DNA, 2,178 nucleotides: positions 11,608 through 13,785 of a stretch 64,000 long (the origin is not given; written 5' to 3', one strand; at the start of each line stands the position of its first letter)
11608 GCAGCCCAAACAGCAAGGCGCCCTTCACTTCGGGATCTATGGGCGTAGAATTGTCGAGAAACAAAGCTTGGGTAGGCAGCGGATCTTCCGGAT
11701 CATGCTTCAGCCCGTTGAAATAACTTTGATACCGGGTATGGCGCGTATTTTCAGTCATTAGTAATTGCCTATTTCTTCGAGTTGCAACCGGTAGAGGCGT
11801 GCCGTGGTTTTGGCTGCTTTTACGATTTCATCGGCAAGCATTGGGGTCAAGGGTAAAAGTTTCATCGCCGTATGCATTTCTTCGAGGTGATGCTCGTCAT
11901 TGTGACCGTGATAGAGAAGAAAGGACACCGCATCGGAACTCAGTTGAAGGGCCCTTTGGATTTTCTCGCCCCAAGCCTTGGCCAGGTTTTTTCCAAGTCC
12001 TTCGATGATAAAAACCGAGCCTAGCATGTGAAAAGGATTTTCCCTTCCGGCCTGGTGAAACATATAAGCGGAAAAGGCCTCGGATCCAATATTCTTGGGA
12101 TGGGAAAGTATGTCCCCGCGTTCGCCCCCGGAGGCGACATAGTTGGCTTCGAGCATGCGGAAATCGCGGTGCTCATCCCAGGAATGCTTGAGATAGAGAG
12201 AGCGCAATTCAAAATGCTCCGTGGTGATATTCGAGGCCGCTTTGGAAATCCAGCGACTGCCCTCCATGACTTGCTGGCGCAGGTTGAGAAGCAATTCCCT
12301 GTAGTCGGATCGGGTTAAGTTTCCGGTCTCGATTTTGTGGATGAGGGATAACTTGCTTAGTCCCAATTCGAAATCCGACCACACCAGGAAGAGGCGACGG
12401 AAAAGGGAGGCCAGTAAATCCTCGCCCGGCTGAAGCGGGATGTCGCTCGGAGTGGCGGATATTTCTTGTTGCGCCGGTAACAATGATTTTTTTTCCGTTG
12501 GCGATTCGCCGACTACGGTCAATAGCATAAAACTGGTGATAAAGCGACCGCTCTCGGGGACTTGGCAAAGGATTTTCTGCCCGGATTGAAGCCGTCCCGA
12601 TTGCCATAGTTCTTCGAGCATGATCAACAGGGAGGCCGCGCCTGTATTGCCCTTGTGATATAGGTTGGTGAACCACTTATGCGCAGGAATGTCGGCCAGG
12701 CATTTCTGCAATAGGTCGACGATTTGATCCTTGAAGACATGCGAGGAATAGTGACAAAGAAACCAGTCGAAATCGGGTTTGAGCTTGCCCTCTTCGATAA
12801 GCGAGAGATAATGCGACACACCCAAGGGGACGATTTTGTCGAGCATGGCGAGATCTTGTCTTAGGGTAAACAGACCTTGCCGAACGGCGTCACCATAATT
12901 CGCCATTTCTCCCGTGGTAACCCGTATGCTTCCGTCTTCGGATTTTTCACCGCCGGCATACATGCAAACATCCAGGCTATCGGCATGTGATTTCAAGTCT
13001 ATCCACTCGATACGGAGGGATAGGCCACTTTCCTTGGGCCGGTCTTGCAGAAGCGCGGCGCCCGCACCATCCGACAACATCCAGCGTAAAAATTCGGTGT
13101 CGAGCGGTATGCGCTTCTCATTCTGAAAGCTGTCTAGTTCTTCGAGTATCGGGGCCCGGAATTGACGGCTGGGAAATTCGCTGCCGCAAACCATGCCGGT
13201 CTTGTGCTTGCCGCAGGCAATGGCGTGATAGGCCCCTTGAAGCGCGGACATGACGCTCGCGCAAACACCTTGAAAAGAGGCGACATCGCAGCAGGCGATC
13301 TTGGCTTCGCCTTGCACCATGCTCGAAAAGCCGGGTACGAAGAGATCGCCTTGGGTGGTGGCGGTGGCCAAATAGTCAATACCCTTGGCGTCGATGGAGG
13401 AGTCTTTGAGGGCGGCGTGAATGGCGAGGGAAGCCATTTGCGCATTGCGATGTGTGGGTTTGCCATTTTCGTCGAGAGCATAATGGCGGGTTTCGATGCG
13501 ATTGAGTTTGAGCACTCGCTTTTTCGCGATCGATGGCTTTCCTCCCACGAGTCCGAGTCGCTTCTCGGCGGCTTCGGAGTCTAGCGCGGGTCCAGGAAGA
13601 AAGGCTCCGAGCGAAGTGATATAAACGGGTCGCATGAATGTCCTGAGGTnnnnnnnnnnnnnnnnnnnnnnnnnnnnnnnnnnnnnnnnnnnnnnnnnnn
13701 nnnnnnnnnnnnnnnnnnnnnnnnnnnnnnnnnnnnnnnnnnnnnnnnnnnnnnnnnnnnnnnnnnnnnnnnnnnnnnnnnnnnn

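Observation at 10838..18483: Translationally coupled eight-gene lipid-tailoring operon (KAS, ACP, two FA-hydroxylase paralogues, desaturase, KASIII-heme-oxygenase-like fusion, two unknowns) with divergent ferredoxin: candidate pathway for an unusual modified lipid or hydrocarbon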

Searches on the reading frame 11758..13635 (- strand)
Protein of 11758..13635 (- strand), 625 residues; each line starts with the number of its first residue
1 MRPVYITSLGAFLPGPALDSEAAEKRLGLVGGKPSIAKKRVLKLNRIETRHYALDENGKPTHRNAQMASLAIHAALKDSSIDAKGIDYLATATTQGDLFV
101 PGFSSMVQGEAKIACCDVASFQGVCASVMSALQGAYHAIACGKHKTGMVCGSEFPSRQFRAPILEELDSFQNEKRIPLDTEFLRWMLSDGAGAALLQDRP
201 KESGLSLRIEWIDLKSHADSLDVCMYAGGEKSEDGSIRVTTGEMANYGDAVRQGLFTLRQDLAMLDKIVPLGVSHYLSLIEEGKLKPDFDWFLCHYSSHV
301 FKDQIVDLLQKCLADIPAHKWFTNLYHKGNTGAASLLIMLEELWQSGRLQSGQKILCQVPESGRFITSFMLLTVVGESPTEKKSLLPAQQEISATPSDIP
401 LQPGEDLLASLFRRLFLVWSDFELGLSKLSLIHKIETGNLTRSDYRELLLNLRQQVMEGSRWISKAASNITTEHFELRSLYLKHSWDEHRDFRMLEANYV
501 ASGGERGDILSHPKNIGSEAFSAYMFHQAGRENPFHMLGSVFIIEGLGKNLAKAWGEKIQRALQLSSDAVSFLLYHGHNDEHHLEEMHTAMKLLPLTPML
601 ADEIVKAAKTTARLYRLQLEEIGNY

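Call 3: search_protein_families(library=pfam, proteins=[window:11758-13635:-], max_evalue=0.01)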
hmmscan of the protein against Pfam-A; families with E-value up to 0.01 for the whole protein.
window:11758-13635:- (625 aa): 4 families
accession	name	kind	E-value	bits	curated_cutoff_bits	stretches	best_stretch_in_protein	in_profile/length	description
PF08541.16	ACP_syn_III_C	-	5.9e-10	39.6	26.6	1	286-357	8-74/90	3-Oxoacyl-[acyl-carrier-protein (ACP)] synthase III C terminal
PF14518.11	Haem_oxygenas_2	-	6.6e-08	33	28.9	1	522-615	82-176/177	Iron-containing redox enzyme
PF08545.16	ACP_syn_III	-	2.4e-05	24.6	24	0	122-157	4-39/80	3-Oxoacyl-[acyl-carrier-protein (ACP)] synthase III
PF00108.29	Thiolase_N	-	0.00096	19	26.4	1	64-156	23-116/260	Thiolase, N-terminal domain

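Call 4: search_protein_families(library=ncbifam, proteins=[window:11758-13635:-], max_evalue=0.01)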
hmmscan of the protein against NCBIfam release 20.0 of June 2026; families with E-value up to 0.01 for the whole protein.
window:11758-13635:- (625 aa): 12 families
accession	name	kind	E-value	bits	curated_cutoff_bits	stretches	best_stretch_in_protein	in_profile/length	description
NF005293.2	PRK06816.1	subfamily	4.9e-116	387.9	450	1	4-375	1-378/378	StlD/DarB family beta-ketosynthase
NF053539.1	resorcinol_DarB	exception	5.1e-104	348.4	550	1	3-375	2-377/377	dialkylresorcinol biosynthesis protein DarB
NF006829.0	PRK09352.1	subfamily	1.4e-21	76.8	249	1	60-358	49-306/322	beta-ketoacyl-ACP synthase 3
NF006720.0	PRK09258.1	equivalog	3.2e-17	62.8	285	1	4-357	6-322/338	3-oxoacyl-ACP synthase III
TIGR00747.1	fabH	subfamily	3.1e-16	59.4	292.1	1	47-357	39-306/322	beta-ketoacyl-ACP synthase III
NF005541.0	PRK07204.1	equivalog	1.2e-14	54.5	402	1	2-156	3-146/329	beta-ketoacyl-ACP synthase III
NF004715.0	PRK06059.1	equivalog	5.3e-06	25.6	424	1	58-165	17-125/399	lipid-transfer protein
NF004623.0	PRK05963.1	equivalog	1.4e-05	24.6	437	1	6-139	8-129/328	beta-ketoacyl-ACP synthase III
NF004720.0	PRK06064.1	subfamily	2.4e-05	23.3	420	1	66-153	24-113/389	thiolase domain-containing protein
NF005704.0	PRK07516.1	subfamily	0.00017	20.6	412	1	66-154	24-114/389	thiolase domain-containing protein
TIGR01930.1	AcCoA-C-Actrans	subfamily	0.00043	19.3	240.55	1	63-158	20-116/385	acetyl-CoA C-acyltransferase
NF042429.2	DHPHCoAsyn_DpgA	equivalog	0.00098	18.1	425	1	59-114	65-119/350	3,5-dihydroxyphenylacetyl-CoA synthase DpgA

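Call 8: find_homologous_proteins(query=window:11758-13635:-)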
Query window:11758-13635:- (625 aa): 7709 proteins with E <= 0.001 among 8000 candidates; the best 120 are listed.
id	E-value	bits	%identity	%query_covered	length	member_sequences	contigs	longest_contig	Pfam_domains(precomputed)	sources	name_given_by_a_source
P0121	0.0e+0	1425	100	100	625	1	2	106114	PF08541.17,PF14518.12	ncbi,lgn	-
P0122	0.0e+0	1062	74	100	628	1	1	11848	PF08545.17,PF08541.17,PF14518.12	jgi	jgi:3-oxoacyl-[acyl-carrier-protein] synthase-3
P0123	0.0e+0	1060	73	100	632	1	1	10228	PF08541.17,PF14518.12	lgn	-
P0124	0.0e+0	1049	73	100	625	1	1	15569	PF08545.17,PF08541.17,PF14518.12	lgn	-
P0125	0.0e+0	1038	72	100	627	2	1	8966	PF08545.17,PF08541.17,PF14518.12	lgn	-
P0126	0.0e+0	1020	71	100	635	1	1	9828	PF08545.17,PF08541.17,PF14518.12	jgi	jgi:3-oxoacyl-[acyl-carrier-protein] synthase III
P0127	1.8e-268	911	70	89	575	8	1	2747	PF08545.17,PF08541.17,PF14518.12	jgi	jgi:3-oxoacyl-[acyl-carrier-protein] synthase-3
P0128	2.4e-259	880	62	100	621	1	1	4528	PF08541.17,PF14518.12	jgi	jgi:3-oxoacyl-[acyl-carrier-protein] synthase III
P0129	5.7e-259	879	62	100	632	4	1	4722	PF08545.17,PF00108.30,PF08541.17,PF14518.12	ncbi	ncbi:MAG: iron-containing redox enzyme family protein [Candidatus Tectomicrobia bacterium]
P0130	1.1e-258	878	62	100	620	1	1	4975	PF08545.17,PF00109.33,PF00108.30,PF08541.17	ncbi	-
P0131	2.0e-213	729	54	99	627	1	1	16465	PF08541.17,PF14518.12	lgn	-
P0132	2.5e-213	728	54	99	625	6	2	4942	PF08545.17,PF08541.17,PF14518.12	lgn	-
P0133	3.0e-213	728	53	99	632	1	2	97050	PF08541.17,PF14518.12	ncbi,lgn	-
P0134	1.6e-212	726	54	100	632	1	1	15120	PF08545.17,PF08541.17,PF14518.12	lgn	-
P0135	2.6e-211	722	53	99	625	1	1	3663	PF08545.17,PF08541.17,PF14518.12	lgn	-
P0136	3.3e-211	721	54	99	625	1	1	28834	PF08545.17,PF08541.17,PF14518.12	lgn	-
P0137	8.3e-211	720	53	99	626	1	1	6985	PF08541.17,PF14518.12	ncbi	-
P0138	2.4e-210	719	54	100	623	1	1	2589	PF08545.17,PF08541.17,PF14518.12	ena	-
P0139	2.7e-210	718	53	100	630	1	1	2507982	PF08545.17,PF08541.17,PF14518.12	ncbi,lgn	ncbi:MAG: 3-oxoacyl-[acyl-carrier-protein] synthase III C-terminal domain-containing protein [Pyrino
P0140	8.5e-210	717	53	100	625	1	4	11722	PF08545.17,PF08541.17,PF14518.12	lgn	-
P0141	9.1e-210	717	55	99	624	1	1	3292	PF08545.17,PF08541.17,PF14518.12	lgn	-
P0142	9.9e-210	717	53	100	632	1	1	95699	PF08541.17,PF14518.12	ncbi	-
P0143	1.2e-209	716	53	100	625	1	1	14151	PF08545.17,PF08541.17,PF14518.12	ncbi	ncbi:MAG: 3-oxoacyl-[acyl-carrier-protein] synthase III C-terminal domain-containing protein [Pyrino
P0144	1.8e-209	716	52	99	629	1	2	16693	PF08541.17,PF14518.12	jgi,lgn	jgi:3-oxoacyl-[acyl-carrier-protein] synthase-3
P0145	3.6e-209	715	52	99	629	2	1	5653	PF08545.17,PF08541.17,PF14518.12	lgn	-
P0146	3.7e-209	715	52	99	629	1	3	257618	PF08545.17,PF08541.17,PF14518.12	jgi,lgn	-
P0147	5.2e-209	714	54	100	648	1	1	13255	PF08545.17,PF08541.17,PF14518.12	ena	-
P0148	5.5e-209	714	53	99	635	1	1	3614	PF08545.17,PF08541.17,PF14518.12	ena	-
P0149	7.9e-209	714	53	100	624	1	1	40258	PF08541.17,PF14518.12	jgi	jgi:3-oxoacyl-[acyl-carrier-protein] synthase-3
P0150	9.8e-209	713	53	100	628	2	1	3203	PF08541.17,PF14518.12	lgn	-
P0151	1.2e-208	713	53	99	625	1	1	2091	PF08545.17,PF08541.17,PF14518.12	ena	-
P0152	2.8e-208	712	53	99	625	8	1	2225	PF08545.17,PF08541.17,PF14518.12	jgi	jgi:3-oxoacyl-[acyl-carrier-protein] synthase III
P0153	4.7e-208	711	52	100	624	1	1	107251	PF08541.17,PF14518.12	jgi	jgi:3-oxoacyl-[acyl-carrier-protein] synthase-3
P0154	8.7e-208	710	53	100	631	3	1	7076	PF08541.17,PF14518.12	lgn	-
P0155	1.0e-207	710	53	99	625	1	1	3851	PF08545.17,PF08541.17,PF14518.12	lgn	-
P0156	2.4e-207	709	52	100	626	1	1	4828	PF00108.30,PF08541.17,PF14518.12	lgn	-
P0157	3.0e-207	708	53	100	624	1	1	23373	PF08541.17,PF14518.12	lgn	-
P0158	3.9e-207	708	53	100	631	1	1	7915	PF08541.17,PF14518.12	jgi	jgi:3-oxoacyl-[acyl-carrier-protein] synthase III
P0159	4.4e-207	708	53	100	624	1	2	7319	PF08541.17,PF14518.12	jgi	jgi:3-oxoacyl-[acyl-carrier-protein] synthase III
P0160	5.6e-207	707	53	100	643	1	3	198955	PF08541.17,PF14518.12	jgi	jgi:3-oxoacyl-[acyl-carrier-protein] synthase-3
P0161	1.1e-206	707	53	100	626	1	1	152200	PF08545.17,PF08541.17,PF14518.12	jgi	jgi:3-oxoacyl-[acyl-carrier-protein] synthase-3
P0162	1.2e-206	706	52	99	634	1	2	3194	PF08545.17,PF08541.17,PF14518.12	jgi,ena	-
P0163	2.1e-206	706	53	99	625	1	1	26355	PF08541.17,PF14518.12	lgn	-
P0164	2.6e-206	705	53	100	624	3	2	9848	PF08541.17,PF14518.12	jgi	jgi:3-oxoacyl-[acyl-carrier-protein] synthase III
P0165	2.7e-206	705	53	99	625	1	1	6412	PF08545.17,PF08541.17,PF14518.12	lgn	-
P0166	3.5e-206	705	53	100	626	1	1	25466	PF08541.17,PF14518.12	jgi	jgi:3-oxoacyl-[acyl-carrier-protein] synthase-3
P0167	5.0e-206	704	52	100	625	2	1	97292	PF08545.17,PF08541.17,PF14518.12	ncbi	-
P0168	6.2e-206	704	52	99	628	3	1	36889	PF08545.17,PF08541.17,PF14518.12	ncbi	-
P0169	1.3e-205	703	53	100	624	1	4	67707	PF08541.17,PF14518.12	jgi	jgi:3-oxoacyl-[acyl-carrier-protein] synthase III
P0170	1.4e-205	703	53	100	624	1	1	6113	PF08541.17,PF14518.12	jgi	jgi:3-oxoacyl-[acyl-carrier-protein] synthase-3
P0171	1.5e-205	703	52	99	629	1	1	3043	PF08545.17,PF00109.33,PF08541.17,PF14518.12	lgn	-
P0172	1.8e-205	702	71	70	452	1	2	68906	PF08541.17,PF14518.12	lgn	-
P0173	3.6e-205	701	52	99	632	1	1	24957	PF08541.17,PF14518.12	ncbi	-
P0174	3.6e-205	701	52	99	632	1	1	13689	PF08541.17,PF14518.12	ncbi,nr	ncbi:MAG: StlD/DarB family beta-ketosynthase [Acidobacteria bacterium]|nr:StlD/DarB family beta-keto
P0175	4.0e-205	701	52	100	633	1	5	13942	PF08545.17,PF08541.17,PF14518.12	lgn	-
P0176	4.0e-205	701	52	100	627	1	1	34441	PF08541.17,PF14518.12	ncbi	-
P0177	5.0e-205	701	53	99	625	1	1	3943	PF08541.17,PF14518.12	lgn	-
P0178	5.8e-205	701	52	100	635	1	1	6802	PF08545.17,PF08541.17,PF14518.12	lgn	-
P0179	7.0e-205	701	52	100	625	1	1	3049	PF08545.17,PF00109.33,PF08541.17,PF14518.12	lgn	-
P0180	7.1e-205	701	52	100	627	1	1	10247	PF08541.17,PF14518.12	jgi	jgi:3-oxoacyl-[acyl-carrier-protein] synthase-3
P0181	1.1e-204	700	52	100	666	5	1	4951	PF08545.17,PF08541.17,PF14518.12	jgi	jgi:3-oxoacyl-[acyl-carrier-protein] synthase-3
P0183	2.0e-204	699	52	100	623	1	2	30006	PF08545.17,PF08541.17,PF14518.12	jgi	jgi:3-oxoacyl-[acyl-carrier-protein] synthase-3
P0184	2.1e-204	699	53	99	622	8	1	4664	PF08545.17,PF00109.33,PF08541.17,PF14518.12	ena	-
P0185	2.5e-204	699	53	100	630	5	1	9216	PF08541.17,PF14518.12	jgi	jgi:3-oxoacyl-[acyl-carrier-protein] synthase III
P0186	2.7e-204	699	52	100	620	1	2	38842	PF08541.17,PF14518.12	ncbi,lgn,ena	-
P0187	2.8e-204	699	52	99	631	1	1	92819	PF08545.17,PF08541.17,PF14518.12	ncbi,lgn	-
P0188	3.8e-204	698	52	99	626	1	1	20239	PF08545.17,PF08541.17,PF14518.12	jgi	-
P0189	3.8e-204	698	52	100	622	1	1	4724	PF08541.17,PF14518.12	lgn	-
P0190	3.9e-204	698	52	99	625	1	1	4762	PF08541.17,PF14518.12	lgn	-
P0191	5.3e-204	698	52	99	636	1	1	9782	PF08541.17,PF14518.12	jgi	jgi:3-oxoacyl-[acyl-carrier-protein] synthase-3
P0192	6.0e-204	697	52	99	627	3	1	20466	PF08541.17,PF14518.12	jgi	-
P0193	6.3e-204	697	52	99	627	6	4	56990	PF08545.17,PF08541.17,PF14518.12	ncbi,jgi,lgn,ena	ncbi:MAG TPA: 3-oxoacyl-[acyl-carrier-protein] synthase III C-terminal domain-containing protein [Bl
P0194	8.8e-204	697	53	100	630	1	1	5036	PF08541.17,PF14518.12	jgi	-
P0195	1.1e-203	697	52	99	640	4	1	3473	PF08545.17,PF00109.33,PF08541.17,PF14518.12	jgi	jgi:3-oxoacyl-[acyl-carrier-protein] synthase III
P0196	1.1e-203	697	52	100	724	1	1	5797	PF08541.17,PF14518.12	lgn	-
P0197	1.1e-203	697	52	99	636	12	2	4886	PF08545.17,PF00109.33,PF08541.17,PF14518.12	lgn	-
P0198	1.3e-203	696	52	100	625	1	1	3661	PF08545.17,PF00109.33,PF08541.17,PF14518.12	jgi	jgi:3-oxoacyl-[acyl-carrier-protein] synthase-3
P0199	1.8e-203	696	50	100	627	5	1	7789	PF00108.30,PF08541.17,PF14518.12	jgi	jgi:3-oxoacyl-[acyl-carrier-protein] synthase-3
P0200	2.2e-203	696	53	100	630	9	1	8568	PF08541.17,PF14518.12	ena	-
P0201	2.2e-203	696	53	100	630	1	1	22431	PF08541.17,PF14518.12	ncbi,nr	ncbi:MAG TPA: 3-oxoacyl-[acyl-carrier-protein] synthase III C-terminal domain-containing protein [Py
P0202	2.8e-203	695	50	100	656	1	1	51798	PF08541.17,PF14518.12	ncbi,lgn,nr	ncbi:MAG: iron-containing redox enzyme family protein [Acidobacteria bacterium]|nr:iron-containing r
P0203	3.2e-203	695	53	100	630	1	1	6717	PF08541.17,PF14518.12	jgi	-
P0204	3.2e-203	695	53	100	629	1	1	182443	PF08541.17,PF14518.12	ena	-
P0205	3.3e-203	695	51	99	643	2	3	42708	PF08541.17,PF14518.12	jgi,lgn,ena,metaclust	metaclust:\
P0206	4.4e-203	695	51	100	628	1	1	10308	PF00109.33,PF08541.17,PF14518.12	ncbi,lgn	-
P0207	4.7e-203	694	53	100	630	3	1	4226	PF08541.17,PF14518.12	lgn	-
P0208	4.7e-203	694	52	99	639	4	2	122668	PF08541.17,PF14518.12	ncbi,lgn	-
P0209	6.6e-203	694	52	100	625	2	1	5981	PF08541.17,PF14518.12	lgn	-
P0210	6.8e-203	694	52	100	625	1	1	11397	PF08541.17,PF14518.12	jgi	jgi:3-oxoacyl-[acyl-carrier-protein] synthase III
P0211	7.6e-203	694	51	100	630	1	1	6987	PF08541.17,PF14518.12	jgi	-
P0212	1.0e-202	693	52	99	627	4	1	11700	PF08545.17,PF08541.17,PF14518.12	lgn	-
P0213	1.1e-202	693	51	100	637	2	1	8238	PF08545.17,PF00109.33,PF08541.17,PF14518.12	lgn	-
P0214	2.3e-202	692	52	99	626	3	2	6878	PF08545.17,PF08541.17,PF14518.12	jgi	jgi:3-oxoacyl-[acyl-carrier-protein] synthase-3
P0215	2.6e-202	692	51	100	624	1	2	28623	PF08541.17,PF14518.12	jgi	jgi:3-oxoacyl-[acyl-carrier-protein] synthase-3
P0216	2.6e-202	692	52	99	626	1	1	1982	PF08545.17,PF08541.17,PF14518.12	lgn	-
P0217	3.8e-202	691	52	99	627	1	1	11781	PF08545.17,PF08541.17,PF14518.12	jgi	-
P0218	3.8e-202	691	52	99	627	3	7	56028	PF08545.17,PF08541.17,PF14518.12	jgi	jgi:3-oxoacyl-[acyl-carrier-protein] synthase-3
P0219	4.1e-202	691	52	100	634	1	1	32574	PF08541.17,PF14518.12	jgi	jgi:3-oxoacyl-[acyl-carrier-protein] synthase-3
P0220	4.3e-202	691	53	99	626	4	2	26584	PF08541.17,PF14518.12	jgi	jgi:3-oxoacyl-[acyl-carrier-protein] synthase III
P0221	5.2e-202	691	52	99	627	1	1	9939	PF08545.17,PF08541.17,PF14518.12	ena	-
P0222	8.5e-202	690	51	99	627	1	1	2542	PF08545.17,PF08541.17,PF14518.12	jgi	jgi:3-oxoacyl-[acyl-carrier-protein] synthase-3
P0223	1.0e-201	690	52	99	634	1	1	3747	PF08545.17,PF00109.33,PF08541.17,PF14518.12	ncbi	-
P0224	1.3e-201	690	52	100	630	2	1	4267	PF08541.17,PF14518.12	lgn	-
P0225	4.0e-201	688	52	99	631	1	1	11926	PF08541.17,PF14518.12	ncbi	-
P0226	4.6e-201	688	52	100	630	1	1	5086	PF08541.17,PF14518.12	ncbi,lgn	-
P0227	9.1e-201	687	51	99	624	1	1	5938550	PF08541.17,PF14518.12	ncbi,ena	-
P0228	9.5e-201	687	50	100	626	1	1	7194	PF00108.30,PF08541.17,PF14518.12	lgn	-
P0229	1.5e-200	686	52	99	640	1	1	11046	PF08541.17,PF14518.12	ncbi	-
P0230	1.9e-200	686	51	100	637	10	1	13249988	PF08541.17,PF14518.12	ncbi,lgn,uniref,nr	ncbi:3-oxoacyl-[acyl-carrier-protein] synthase III C-terminal domain-containing protein [Archangium 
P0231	2.0e-200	686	51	100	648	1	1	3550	PF08541.17,PF14518.12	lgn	-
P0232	2.8e-200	685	52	99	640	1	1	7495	PF08541.17,PF14518.12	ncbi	-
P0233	2.9e-200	685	51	99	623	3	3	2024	PF08545.17,PF08541.17,PF14518.12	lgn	-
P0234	4.2e-200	685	52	100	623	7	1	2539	PF08541.17,PF14518.12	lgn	-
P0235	4.5e-200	685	52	99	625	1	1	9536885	PF08545.17,PF00109.33,PF08541.17,PF14518.12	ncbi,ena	-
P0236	4.6e-200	685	50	100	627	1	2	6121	PF08545.17,PF08541.17,PF14518.12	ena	-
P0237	6.8e-200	684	52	99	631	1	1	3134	PF08545.17,PF08541.17,PF14518.12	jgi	jgi:3-oxoacyl-[acyl-carrier-protein] synthase-3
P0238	1.0e-199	683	52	100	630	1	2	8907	PF08541.17,PF14518.12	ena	-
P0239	1.1e-199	683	52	99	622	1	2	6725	PF08541.17,PF14518.12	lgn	-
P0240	1.2e-199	683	51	99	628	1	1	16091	PF08541.17,PF14518.12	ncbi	-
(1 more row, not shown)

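Call 9: find_encoding_contigs(protein=P0230, flank=10000, max_places=3)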
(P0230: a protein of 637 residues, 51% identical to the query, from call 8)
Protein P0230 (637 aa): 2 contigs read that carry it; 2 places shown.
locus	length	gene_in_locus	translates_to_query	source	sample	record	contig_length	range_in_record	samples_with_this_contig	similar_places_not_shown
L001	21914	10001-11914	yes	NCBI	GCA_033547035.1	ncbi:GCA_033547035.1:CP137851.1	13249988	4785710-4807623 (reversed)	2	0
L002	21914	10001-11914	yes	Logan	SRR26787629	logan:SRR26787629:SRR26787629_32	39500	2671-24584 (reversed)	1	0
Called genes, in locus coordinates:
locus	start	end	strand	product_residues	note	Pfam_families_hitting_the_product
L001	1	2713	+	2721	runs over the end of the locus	-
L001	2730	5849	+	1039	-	-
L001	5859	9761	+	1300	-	-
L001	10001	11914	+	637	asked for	PF08541:ACP_syn_III_C, PF14518:Haem_oxygenas_2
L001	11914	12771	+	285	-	PF00487:FA_desaturase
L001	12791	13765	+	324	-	PF22523:DUF6999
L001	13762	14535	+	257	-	PF04116:FA_hydroxylase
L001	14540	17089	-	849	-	PF12704:MacB_PCD, PF02687:FtsX, PF12704:MacB_PCD, PF02687:FtsX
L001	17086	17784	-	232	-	PF00005:ABC_tran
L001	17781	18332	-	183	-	PF13238:AAA_18 (weak), PF13401:AAA_22 (weak), PF13521:AAA_28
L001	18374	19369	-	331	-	-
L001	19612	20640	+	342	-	-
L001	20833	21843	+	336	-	PF05698:Trigger_C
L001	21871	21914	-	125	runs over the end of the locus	-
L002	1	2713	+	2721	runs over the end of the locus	-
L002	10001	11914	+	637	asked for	PF08541:ACP_syn_III_C, PF14518:Haem_oxygenas_2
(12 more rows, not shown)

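Call 22: find_encoding_contigs(protein=P0124, flank=10000, max_places=2)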
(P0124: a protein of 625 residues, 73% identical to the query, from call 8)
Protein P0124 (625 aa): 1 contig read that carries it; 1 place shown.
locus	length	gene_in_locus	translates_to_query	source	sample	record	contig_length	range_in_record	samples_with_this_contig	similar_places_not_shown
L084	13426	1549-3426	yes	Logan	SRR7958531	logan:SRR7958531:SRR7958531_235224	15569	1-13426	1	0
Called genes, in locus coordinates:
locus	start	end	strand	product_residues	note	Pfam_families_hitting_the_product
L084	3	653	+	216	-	?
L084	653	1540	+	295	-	PF00487:FA_desaturase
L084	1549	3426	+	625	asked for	PF08545:ACP_syn_III (faint), PF08541:ACP_syn_III_C, PF14518:Haem_oxygenas_2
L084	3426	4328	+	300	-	PF22523:DUF6999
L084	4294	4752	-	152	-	PF00583:Acetyltransf_1, PF13673:Acetyltransf_10 (weak), PF13508:Acetyltransf_7, PF08445:FR47 (weak)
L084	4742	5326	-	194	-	PF06475:Glycolipid_bind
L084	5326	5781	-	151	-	PF10184:DUF2358 (weak), PF12680:SnoaL_2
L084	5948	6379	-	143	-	PF03795:YCII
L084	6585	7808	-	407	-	PF01522:Polysacc_deac_1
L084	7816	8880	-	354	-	-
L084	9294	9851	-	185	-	PF14341:PilX_N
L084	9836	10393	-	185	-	-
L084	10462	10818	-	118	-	-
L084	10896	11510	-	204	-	PF13448:DUF4114 (weak)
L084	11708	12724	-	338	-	-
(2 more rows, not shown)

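Call 23: find_encoding_contigs(protein=P0122, flank=10000, max_places=2)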
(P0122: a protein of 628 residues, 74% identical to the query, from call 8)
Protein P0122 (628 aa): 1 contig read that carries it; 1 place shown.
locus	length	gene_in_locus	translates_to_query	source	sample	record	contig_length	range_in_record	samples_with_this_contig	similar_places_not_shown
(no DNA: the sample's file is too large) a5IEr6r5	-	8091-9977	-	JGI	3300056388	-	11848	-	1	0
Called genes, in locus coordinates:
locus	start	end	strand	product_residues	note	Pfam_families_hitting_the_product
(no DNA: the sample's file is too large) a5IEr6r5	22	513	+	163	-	-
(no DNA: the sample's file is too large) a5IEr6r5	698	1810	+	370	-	PF03781:FGE-sulfatase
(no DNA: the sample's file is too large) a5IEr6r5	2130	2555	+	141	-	-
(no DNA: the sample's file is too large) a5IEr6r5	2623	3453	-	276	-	PF25087:GMPPB_C (faint), PF25084:LbH_EIF2B (faint), PF00132:Hexapep, PF13720:Acetyltransf_11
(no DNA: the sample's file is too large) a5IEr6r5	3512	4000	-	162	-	PF22817:ApeP-like (weak), PF07977:FabA, PF22818:ApeI-like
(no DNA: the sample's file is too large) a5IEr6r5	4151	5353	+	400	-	PF00109:ketoacyl-synt, PF00108:Thiolase_N (faint), PF02801:Ketoacyl-synt_C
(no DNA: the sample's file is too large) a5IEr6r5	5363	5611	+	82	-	PF00550:PP-binding (weak)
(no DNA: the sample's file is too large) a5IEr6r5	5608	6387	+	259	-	PF04116:FA_hydroxylase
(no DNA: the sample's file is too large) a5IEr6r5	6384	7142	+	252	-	PF04116:FA_hydroxylase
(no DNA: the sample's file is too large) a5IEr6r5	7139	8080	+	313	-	PF00487:FA_desaturase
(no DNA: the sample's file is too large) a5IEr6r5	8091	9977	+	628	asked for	PF08545:ACP_syn_III (faint), PF08541:ACP_syn_III_C, PF14518:Haem_oxygenas_2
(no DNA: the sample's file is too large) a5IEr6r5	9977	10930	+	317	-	PF22523:DUF6999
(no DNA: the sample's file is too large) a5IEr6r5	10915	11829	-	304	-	PF03331:LpxC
